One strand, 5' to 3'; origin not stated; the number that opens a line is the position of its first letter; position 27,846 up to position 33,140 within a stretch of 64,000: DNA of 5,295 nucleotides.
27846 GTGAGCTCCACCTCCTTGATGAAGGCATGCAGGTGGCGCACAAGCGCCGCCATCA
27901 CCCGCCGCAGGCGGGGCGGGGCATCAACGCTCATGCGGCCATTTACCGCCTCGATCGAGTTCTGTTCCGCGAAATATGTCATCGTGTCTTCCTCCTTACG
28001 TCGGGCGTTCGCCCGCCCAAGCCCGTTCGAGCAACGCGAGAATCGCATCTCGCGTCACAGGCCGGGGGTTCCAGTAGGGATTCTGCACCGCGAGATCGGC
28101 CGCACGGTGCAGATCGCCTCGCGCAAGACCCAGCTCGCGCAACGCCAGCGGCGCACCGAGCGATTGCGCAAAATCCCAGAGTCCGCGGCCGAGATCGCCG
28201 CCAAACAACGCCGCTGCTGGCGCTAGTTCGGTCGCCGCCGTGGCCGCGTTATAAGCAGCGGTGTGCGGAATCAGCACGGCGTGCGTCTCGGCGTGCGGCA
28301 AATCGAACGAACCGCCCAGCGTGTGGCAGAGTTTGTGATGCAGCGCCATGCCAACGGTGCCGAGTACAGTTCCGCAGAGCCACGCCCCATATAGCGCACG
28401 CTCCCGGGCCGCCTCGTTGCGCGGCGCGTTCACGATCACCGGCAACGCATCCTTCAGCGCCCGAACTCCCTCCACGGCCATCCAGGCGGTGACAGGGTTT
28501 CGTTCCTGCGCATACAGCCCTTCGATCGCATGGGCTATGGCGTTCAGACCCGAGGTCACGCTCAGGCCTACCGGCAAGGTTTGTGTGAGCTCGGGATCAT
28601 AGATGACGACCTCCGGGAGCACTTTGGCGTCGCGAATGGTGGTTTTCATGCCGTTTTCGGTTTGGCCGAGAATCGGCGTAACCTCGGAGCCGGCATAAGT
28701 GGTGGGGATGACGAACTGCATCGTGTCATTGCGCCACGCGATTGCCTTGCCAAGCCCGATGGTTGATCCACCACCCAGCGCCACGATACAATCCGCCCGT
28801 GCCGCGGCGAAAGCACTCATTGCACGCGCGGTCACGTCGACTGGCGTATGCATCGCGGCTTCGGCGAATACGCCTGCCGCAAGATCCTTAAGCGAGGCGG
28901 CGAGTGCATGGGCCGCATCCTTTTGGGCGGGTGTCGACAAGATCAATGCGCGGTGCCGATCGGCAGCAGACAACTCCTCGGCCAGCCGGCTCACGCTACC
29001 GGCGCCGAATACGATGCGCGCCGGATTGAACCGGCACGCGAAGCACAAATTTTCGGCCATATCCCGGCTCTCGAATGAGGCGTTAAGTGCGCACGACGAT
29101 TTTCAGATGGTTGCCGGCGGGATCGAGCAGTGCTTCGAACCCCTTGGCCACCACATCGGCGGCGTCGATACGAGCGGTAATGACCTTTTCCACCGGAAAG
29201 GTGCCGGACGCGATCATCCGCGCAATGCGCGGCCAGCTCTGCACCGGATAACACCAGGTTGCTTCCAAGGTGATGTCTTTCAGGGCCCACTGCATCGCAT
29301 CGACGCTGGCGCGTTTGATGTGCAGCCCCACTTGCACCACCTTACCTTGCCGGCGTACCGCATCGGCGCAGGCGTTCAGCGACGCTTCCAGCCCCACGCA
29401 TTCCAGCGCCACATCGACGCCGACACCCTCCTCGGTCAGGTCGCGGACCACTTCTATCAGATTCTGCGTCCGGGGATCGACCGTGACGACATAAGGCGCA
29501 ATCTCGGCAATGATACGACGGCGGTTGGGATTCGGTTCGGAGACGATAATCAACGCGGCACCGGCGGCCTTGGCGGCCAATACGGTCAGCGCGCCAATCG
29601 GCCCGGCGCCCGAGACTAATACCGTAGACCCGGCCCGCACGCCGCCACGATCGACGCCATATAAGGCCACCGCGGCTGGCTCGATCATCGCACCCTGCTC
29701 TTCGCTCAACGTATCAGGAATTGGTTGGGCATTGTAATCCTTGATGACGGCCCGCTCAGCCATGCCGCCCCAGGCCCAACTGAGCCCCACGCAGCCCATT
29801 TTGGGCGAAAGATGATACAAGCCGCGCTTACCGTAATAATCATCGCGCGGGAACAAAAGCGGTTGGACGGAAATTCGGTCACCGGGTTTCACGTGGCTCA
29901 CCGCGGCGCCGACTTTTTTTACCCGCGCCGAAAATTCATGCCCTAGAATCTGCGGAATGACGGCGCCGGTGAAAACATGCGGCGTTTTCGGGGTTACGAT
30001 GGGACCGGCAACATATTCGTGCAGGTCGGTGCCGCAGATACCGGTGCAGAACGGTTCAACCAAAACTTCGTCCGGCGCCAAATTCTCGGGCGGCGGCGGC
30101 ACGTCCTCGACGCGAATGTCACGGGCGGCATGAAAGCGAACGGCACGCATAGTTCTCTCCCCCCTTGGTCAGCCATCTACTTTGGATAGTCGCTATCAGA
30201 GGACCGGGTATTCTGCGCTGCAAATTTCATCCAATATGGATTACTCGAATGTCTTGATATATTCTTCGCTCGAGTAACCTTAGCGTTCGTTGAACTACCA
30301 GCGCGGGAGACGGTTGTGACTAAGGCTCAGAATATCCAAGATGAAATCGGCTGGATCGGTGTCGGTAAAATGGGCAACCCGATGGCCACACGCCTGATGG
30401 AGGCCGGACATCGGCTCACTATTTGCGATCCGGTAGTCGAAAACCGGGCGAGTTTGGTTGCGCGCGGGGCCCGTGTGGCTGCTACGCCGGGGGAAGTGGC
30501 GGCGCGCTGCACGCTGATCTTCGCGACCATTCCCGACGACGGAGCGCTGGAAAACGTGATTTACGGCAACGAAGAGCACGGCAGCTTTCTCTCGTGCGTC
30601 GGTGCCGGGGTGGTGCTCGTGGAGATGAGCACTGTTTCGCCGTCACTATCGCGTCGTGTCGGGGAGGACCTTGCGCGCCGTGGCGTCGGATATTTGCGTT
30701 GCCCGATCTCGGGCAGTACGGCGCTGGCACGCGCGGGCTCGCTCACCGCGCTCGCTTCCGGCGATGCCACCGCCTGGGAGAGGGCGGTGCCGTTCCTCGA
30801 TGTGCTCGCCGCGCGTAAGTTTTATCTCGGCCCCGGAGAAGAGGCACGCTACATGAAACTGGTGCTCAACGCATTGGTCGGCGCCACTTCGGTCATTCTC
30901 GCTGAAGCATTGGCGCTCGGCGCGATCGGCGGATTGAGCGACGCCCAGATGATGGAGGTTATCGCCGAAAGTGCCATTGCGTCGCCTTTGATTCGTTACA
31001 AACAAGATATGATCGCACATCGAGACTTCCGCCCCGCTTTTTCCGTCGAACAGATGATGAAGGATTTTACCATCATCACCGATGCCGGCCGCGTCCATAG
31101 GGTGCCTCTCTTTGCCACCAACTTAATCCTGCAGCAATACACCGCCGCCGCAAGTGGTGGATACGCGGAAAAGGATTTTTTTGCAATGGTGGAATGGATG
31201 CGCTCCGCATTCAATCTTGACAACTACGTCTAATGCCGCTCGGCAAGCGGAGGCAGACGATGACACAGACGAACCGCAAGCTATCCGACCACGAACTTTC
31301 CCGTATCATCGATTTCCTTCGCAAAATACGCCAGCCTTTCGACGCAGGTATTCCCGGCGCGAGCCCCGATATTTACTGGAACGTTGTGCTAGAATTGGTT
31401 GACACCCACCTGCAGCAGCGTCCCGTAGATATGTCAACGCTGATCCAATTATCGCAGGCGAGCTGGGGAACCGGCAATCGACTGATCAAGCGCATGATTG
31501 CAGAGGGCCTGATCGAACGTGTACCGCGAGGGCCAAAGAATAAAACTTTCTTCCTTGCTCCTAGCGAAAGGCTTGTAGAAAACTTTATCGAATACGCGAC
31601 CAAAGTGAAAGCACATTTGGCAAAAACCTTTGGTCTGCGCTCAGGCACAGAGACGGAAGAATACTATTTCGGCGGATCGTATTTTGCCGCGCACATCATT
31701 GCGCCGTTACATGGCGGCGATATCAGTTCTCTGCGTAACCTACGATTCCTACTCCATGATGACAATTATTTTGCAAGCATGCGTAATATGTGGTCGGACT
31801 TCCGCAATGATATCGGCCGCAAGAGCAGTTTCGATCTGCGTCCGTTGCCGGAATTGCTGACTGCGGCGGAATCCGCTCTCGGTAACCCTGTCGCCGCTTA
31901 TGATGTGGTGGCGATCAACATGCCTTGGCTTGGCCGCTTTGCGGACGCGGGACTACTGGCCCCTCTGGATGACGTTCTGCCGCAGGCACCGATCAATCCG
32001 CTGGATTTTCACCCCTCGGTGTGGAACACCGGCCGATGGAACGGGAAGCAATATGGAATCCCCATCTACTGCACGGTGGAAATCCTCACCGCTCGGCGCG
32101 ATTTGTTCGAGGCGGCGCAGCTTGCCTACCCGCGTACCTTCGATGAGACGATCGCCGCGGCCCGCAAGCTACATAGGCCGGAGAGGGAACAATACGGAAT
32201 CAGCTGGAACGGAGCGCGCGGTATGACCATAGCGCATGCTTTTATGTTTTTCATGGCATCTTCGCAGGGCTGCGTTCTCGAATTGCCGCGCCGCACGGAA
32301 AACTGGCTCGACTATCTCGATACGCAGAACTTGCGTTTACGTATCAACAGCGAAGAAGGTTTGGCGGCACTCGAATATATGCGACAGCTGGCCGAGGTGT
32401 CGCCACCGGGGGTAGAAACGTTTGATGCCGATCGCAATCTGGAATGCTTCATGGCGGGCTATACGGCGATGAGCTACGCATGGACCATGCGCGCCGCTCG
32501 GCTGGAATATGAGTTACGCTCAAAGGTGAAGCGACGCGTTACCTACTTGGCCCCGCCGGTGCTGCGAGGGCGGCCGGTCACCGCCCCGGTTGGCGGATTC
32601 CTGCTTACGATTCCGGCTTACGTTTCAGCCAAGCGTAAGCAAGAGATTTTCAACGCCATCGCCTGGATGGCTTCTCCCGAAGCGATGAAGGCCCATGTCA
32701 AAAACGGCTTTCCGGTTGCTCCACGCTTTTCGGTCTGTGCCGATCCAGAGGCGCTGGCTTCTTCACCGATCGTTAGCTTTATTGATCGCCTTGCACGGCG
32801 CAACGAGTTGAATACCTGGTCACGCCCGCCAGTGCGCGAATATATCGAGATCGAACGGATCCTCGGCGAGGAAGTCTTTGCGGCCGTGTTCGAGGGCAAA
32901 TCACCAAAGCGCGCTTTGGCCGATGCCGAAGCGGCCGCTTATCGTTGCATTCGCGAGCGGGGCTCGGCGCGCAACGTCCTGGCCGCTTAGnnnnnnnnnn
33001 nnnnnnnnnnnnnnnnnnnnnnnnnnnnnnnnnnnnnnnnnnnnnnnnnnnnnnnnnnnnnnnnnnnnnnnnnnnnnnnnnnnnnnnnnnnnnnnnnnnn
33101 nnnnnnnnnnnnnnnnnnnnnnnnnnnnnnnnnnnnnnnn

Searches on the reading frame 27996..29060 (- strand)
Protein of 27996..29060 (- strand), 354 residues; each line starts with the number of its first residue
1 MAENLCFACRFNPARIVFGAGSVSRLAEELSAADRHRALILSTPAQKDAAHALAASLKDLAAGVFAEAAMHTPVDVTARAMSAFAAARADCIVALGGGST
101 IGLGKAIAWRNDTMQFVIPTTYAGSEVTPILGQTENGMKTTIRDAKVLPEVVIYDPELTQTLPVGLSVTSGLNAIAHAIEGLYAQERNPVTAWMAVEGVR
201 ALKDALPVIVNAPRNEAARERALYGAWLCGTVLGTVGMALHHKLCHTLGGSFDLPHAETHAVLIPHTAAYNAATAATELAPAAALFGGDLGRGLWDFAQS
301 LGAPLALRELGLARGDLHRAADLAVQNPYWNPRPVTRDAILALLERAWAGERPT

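Call 74: search_protein_families(library=pfam, proteins=[window:27996-29060:-], max_evalue=0.00001)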
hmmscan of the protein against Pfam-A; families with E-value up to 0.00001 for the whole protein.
window:27996-29060:- (354 aa): 3 families
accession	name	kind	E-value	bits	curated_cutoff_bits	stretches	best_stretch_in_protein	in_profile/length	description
PF25137.1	ADH_Fe_C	-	7.1e-41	140.5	27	1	168-348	2-194/194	Fe-containing alcohol dehydrogenase family, C-terminal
PF00465.25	Fe-ADH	-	1.9e-27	96.3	31.3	1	13-156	1-168/168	Iron-containing alcohol dehydrogenase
PF13685.12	Fe-ADH_2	-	1.1e-09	38.9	28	1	18-161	2-147/149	Iron-containing alcohol dehydrogenase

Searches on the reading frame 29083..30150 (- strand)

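Call 74: search_protein_families(library=pfam, proteins=[window:29083-30150:-], max_evalue=0.00001)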
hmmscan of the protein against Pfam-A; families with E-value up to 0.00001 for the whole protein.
window:29083-30150:- (355 aa): 2 families
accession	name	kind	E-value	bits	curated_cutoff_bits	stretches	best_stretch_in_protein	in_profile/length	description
PF00107.32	ADH_zinc_N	-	8.8e-21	74.6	31.8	1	184-314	1-128/129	Zinc-binding dehydrogenase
PF08240.17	ADH_N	-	1.2e-16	61.2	23.5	1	26-146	2-104/104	Alcohol dehydrogenase GroES-like domain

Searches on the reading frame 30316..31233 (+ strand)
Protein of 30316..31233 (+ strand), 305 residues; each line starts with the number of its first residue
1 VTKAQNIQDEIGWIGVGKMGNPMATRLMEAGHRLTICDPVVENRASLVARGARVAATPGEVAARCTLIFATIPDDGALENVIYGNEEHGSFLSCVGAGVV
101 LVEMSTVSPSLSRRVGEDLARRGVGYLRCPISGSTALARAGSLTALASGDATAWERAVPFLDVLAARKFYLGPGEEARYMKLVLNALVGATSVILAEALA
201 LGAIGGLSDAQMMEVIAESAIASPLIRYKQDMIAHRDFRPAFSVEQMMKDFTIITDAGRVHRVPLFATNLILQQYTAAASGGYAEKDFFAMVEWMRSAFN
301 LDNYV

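Call 8: search_protein_families(library=pfam, proteins=[window:30316-31233:+], max_evalue=0.01)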
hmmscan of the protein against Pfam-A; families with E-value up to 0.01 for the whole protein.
window:30316-31233:+ (305 aa): 4 families
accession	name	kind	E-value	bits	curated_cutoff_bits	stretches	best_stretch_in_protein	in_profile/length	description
PF03446.21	NAD_binding_2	-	5.7e-36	124.4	21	1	10-172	1-161/161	NAD binding domain of 6-phosphogluconate dehydrogenase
PF14833.11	NAD_binding_11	-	3.2e-22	79.5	30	1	178-294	4-121/122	NAD-binding of NADP-dependent 3-hydroxyisobutyrate dehydrogenase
PF03807.23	F420_oxidored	-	1.6e-05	25.9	21.6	1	11-73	2-68/94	NADP oxidoreductase coenzyme F420-dependent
PF02826.25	2-Hacid_dh_C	-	0.0058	16.5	25.1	1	9-82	37-109/178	D-isomer specific 2-hydroxyacid dehydrogenase, NAD binding domain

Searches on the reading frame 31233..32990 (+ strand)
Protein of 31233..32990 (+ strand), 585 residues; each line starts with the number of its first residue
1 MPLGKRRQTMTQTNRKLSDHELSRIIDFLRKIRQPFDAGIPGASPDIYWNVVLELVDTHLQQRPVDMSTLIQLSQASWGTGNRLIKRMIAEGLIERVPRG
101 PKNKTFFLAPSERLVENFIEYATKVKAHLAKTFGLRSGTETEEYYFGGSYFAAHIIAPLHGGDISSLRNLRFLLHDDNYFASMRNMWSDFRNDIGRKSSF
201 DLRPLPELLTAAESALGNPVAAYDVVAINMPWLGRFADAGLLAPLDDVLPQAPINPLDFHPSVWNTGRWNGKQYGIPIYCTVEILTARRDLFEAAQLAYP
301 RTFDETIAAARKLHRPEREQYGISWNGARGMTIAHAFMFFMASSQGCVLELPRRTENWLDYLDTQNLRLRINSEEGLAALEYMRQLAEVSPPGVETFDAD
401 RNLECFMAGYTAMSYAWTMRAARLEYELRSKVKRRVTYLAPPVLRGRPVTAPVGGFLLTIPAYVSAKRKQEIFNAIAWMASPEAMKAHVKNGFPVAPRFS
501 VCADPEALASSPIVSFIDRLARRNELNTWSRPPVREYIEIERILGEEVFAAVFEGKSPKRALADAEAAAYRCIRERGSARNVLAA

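Call 8: search_protein_families(library=pfam, proteins=[window:31233-32990:+], max_evalue=0.01)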
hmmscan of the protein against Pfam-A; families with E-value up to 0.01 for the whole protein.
window:31233-32990:+ (585 aa): 2 families
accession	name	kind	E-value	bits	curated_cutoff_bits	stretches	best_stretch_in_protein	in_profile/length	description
PF01547.30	SBP_bac_1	-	5.2e-25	89.5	26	1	215-486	43-307/307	Bacterial extracellular solute-binding protein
PF13416.11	SBP_bac_8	-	2.7e-20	73.8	27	1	220-512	37-275/279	Bacterial extracellular solute-binding protein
